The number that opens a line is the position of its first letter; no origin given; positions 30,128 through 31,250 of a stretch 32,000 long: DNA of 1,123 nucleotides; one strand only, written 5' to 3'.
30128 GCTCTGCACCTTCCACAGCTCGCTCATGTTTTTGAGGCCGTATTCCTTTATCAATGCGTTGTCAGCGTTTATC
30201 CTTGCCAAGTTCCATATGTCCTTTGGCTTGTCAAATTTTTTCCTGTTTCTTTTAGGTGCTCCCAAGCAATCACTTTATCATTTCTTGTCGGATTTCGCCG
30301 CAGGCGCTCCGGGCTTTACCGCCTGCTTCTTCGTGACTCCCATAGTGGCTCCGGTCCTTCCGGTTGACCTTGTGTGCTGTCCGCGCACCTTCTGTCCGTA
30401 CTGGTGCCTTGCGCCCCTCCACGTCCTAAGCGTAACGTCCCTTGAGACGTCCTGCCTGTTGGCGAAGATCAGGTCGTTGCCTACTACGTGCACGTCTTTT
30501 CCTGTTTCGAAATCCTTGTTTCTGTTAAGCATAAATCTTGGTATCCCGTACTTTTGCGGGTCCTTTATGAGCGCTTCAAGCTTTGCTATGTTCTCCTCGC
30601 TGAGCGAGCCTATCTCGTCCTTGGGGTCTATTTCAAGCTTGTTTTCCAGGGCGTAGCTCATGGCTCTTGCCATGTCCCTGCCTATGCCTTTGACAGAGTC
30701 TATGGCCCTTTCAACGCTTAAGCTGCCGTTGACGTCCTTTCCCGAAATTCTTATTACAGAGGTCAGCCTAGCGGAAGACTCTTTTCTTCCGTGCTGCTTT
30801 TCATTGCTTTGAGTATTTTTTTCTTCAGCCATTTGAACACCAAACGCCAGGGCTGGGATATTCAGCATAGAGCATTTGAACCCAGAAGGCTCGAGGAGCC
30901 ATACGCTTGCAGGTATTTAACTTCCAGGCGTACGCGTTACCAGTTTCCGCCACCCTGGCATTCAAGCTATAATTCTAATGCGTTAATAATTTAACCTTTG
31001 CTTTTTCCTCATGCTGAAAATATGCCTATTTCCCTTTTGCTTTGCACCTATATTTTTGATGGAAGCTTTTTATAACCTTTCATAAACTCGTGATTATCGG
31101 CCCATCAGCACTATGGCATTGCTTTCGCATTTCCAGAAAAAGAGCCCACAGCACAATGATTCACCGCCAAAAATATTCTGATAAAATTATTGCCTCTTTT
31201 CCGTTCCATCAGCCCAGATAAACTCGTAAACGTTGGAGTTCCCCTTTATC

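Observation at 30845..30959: tRNA-Ser(GGA) with two introns, one at a non-canonical T-loop position, 13 nt upstream of the S13 operon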

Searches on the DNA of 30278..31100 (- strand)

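Call 5: search_rna_families(source=window, start=30700, end=31100, threshold=evalue, max_evalue=10, show_alignments=5)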
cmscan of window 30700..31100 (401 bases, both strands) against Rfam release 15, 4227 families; matches with E-value up to 10: 1.
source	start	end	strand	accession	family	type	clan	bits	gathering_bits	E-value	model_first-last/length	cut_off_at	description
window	30975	31046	+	RF01574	DdR6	Gene; snRNA; snoRNA; CD-box;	-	15.2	90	6.5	1-86/86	no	Dictyostelium snoRNA DdR6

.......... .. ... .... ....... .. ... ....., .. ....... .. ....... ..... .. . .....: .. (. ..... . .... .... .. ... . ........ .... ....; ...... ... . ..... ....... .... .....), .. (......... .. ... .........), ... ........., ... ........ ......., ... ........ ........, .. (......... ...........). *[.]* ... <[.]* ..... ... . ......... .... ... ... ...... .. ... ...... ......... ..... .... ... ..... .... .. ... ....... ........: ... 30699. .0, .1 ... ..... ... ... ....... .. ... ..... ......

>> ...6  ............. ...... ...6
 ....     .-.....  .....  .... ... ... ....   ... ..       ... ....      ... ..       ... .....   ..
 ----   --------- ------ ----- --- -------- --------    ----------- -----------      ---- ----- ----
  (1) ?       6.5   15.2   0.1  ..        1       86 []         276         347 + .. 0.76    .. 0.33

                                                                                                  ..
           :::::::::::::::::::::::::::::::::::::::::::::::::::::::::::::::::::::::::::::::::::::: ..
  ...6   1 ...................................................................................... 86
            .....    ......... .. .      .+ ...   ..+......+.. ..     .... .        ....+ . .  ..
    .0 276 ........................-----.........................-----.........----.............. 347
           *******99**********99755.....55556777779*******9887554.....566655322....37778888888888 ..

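Call 58: search_rna_families(sources=[L015, L026, L033, L031], threshold=evalue, max_evalue=0.01, show_alignments=2)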
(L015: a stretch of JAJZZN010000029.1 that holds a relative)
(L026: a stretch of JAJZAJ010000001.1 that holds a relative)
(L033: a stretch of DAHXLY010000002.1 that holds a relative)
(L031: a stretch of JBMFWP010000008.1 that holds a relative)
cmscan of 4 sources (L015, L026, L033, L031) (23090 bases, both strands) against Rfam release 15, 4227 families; matches with E-value up to 0.01: 6.
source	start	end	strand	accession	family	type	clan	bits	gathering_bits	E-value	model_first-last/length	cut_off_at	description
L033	111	185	+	RF00005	tRNA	Gene; tRNA;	CL00001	70.4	29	8.7e-14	1-71/71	no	tRNA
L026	2366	2440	+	RF00005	tRNA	Gene; tRNA;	CL00001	65.9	29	1.5e-12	1-71/71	no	tRNA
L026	2478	2576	+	RF00005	tRNA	Gene; tRNA;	CL00001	47.5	29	1.7e-07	1-71/71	no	tRNA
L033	2684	2780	+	RF00005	tRNA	Gene; tRNA;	CL00001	46.7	29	2.9e-07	1-71/71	no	tRNA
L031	2748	2843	+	RF00005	tRNA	Gene; tRNA;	CL00001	45.5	29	6.4e-07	1-71/71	no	tRNA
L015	2748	2843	+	RF00005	tRNA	Gene; tRNA;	CL00001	44.4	29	1.3e-06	1-71/71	no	tRNA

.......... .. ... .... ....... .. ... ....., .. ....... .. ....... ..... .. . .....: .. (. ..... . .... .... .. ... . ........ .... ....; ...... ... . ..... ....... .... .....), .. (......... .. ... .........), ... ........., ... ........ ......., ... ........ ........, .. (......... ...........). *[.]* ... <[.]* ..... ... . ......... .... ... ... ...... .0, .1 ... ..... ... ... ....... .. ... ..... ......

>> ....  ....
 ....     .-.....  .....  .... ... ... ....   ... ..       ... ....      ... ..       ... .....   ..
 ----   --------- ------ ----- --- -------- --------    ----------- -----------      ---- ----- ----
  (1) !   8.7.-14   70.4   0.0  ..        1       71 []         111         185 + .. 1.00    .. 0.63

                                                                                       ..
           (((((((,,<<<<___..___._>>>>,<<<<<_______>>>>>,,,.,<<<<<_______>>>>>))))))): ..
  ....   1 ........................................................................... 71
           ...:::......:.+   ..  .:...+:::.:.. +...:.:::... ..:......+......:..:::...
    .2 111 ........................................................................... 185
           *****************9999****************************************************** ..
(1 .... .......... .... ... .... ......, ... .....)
